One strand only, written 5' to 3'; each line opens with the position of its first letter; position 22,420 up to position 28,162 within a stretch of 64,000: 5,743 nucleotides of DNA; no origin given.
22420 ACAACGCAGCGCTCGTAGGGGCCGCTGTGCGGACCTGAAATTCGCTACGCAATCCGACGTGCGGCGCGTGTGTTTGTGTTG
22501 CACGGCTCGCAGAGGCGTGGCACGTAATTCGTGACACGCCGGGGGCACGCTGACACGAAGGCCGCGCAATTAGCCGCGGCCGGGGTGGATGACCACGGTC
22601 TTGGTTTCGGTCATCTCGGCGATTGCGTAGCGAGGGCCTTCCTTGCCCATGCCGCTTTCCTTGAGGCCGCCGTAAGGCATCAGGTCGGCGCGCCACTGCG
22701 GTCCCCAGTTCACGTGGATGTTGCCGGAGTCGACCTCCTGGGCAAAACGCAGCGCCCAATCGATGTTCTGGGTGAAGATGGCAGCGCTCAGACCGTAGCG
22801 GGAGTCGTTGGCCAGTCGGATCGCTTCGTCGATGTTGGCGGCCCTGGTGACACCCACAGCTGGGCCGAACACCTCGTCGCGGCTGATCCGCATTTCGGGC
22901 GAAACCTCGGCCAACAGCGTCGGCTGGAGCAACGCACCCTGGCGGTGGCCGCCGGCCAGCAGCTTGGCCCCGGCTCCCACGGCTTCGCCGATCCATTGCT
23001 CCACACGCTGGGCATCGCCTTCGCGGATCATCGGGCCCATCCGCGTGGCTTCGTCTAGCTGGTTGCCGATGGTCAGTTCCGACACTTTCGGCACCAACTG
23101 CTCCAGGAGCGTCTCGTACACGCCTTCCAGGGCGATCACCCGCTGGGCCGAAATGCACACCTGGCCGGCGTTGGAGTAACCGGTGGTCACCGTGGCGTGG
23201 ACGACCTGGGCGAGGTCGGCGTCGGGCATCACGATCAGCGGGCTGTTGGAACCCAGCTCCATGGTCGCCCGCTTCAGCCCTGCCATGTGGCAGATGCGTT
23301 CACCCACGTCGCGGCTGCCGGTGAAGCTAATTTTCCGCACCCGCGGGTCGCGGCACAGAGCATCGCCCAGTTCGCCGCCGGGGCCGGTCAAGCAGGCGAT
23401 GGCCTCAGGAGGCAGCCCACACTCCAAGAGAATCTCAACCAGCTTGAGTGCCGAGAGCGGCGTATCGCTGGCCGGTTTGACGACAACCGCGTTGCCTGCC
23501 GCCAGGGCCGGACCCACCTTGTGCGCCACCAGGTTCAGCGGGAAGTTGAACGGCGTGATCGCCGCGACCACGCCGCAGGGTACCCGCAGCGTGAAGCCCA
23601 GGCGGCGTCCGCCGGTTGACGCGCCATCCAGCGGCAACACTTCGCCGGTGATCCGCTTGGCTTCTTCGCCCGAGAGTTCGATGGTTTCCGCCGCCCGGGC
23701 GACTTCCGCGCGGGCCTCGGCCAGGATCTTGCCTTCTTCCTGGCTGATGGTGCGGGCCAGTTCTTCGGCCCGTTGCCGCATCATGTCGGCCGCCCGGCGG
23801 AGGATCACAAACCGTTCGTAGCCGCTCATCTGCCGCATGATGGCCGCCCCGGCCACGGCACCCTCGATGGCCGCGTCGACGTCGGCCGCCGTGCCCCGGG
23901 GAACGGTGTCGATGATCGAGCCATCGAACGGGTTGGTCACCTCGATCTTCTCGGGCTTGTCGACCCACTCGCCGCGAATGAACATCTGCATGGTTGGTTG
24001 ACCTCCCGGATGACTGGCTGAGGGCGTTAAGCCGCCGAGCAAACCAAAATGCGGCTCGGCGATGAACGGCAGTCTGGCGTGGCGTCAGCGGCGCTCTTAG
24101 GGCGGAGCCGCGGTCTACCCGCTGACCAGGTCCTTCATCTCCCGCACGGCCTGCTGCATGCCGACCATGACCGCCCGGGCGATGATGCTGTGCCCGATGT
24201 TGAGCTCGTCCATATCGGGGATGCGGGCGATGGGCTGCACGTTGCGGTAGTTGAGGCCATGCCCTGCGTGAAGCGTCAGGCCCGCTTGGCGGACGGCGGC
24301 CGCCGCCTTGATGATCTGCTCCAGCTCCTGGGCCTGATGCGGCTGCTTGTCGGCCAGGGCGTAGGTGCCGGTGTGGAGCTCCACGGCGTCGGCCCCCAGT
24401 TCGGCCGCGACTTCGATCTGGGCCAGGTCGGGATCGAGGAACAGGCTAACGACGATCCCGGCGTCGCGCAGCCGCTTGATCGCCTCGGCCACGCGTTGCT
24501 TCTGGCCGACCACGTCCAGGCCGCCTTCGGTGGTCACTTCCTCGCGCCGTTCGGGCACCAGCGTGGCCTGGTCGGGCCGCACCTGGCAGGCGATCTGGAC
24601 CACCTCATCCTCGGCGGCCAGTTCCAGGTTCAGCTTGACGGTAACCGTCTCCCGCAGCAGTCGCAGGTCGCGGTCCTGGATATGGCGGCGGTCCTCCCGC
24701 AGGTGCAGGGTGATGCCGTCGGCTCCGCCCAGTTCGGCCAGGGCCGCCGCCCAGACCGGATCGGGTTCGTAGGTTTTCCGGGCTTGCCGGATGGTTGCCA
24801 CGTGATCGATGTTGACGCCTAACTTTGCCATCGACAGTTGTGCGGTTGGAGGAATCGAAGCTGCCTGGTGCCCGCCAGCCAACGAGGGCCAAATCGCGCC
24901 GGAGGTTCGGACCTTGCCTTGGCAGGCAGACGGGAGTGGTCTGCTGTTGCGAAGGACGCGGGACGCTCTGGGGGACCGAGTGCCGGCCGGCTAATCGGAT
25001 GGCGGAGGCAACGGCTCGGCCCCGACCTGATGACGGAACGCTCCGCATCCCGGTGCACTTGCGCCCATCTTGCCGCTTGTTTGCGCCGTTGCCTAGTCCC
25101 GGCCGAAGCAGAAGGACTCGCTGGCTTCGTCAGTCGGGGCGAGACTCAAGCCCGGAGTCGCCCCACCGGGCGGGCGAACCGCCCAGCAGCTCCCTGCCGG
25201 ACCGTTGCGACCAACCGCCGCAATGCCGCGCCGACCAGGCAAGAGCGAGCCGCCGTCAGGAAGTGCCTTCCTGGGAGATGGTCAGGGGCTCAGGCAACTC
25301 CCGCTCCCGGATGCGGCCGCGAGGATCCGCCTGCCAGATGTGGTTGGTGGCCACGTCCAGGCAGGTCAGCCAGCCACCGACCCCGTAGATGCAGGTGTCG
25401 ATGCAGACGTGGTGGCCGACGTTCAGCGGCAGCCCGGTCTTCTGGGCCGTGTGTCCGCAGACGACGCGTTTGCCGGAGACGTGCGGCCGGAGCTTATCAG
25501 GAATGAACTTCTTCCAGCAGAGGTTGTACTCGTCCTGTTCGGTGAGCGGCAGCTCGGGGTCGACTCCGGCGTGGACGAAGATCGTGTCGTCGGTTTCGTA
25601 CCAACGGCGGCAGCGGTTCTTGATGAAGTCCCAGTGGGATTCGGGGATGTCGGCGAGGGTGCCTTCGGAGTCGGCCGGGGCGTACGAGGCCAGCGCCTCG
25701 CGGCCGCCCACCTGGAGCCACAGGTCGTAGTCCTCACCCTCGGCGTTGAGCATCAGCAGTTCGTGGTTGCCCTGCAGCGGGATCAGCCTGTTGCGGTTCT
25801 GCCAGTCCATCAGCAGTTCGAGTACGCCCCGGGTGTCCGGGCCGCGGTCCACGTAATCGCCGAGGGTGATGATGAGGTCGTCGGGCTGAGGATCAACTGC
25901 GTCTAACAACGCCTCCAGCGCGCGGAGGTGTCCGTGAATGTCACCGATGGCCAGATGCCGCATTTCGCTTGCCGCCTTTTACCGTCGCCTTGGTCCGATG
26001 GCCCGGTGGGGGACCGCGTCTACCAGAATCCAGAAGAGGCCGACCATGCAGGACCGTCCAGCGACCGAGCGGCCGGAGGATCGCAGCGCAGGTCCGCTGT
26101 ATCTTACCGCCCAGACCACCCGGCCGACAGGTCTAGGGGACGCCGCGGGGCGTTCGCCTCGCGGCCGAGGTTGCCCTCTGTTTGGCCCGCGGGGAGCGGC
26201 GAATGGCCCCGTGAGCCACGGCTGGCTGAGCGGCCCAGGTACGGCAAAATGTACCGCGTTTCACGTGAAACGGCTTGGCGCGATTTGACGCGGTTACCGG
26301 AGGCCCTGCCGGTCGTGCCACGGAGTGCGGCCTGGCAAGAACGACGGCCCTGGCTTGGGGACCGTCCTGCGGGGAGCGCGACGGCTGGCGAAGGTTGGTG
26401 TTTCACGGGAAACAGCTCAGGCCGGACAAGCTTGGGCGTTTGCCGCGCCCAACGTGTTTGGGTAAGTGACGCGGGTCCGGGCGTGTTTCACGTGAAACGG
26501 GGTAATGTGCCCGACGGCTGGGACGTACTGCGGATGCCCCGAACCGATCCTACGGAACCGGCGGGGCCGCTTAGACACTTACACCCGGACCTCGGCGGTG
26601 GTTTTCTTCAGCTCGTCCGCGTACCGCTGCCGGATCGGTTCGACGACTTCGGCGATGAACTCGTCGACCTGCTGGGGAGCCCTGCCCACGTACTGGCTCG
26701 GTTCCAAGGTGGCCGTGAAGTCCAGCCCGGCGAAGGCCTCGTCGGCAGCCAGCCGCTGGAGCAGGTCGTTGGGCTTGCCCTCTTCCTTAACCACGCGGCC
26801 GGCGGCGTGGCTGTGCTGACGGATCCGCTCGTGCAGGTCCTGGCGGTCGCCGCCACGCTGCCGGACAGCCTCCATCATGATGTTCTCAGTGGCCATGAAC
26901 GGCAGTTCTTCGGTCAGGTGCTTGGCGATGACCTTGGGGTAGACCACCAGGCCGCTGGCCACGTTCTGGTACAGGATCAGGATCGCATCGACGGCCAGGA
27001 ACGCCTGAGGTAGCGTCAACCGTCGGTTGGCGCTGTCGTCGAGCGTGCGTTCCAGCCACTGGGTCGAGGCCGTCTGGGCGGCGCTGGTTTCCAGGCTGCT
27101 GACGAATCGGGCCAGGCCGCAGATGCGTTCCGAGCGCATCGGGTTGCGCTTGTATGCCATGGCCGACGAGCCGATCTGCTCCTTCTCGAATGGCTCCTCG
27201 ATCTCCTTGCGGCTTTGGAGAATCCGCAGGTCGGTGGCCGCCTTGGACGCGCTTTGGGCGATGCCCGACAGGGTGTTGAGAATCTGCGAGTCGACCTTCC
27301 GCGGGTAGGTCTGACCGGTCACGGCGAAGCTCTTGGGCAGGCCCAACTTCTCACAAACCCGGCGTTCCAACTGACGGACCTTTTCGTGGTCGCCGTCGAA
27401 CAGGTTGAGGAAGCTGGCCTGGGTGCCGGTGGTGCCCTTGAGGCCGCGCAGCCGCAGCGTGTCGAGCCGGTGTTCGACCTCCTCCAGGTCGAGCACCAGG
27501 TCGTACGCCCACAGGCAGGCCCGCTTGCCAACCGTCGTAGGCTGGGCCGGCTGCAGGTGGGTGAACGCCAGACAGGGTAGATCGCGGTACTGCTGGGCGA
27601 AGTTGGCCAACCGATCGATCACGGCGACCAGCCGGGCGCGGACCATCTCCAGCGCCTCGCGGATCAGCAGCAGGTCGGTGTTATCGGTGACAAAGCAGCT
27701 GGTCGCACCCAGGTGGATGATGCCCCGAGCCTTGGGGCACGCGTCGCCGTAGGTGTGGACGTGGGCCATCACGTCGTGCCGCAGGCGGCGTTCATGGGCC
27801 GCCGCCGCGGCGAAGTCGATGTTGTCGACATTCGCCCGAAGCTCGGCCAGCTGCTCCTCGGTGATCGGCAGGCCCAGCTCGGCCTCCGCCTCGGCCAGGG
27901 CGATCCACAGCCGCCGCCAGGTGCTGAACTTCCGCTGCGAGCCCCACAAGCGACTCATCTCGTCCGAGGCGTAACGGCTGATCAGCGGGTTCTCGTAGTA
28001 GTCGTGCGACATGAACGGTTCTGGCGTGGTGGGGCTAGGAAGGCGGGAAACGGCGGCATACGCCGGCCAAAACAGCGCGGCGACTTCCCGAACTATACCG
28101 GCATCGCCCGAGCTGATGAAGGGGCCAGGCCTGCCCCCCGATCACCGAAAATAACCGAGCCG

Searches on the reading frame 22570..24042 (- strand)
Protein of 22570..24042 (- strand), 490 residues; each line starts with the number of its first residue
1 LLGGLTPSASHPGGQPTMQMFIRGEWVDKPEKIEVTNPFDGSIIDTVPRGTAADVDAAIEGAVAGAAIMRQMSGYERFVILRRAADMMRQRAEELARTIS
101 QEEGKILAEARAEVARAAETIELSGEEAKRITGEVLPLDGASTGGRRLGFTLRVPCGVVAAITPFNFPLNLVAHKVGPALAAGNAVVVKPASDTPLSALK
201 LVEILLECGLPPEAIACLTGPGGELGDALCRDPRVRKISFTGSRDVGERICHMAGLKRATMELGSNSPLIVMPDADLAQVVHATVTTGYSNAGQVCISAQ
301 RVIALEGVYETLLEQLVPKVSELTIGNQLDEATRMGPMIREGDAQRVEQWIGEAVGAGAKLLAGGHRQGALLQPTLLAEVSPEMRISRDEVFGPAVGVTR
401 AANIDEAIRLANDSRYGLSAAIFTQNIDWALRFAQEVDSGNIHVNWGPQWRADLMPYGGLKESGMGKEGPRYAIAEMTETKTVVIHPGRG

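Call 80: search_protein_families(library=pfam, proteins=[window:22570-24042:-], max_evalue=0.00001)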
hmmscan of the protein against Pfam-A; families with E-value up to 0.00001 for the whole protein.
window:22570-24042:- (490 aa): 1 family
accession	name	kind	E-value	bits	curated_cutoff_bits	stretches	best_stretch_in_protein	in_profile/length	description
PF00171.27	Aldedh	-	2.7e-159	531.1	23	1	26-483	1-461/461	Aldehyde dehydrogenase family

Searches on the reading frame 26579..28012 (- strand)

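Call 80: search_protein_families(library=pfam, proteins=[window:26579-28012:-], max_evalue=0.00001)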
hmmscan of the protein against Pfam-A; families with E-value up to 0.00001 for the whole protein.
window:26579-28012:- (477 aa): 2 families
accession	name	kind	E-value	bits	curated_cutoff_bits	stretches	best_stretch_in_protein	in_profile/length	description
PF00206.25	Lyase_1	-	7.1e-22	78.6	27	1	62-302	72-308/312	Lyase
PF10397.14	ADSL_C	-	2.4e-20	73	32.7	1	371-452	1-79/79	Adenylosuccinate lyase C-terminus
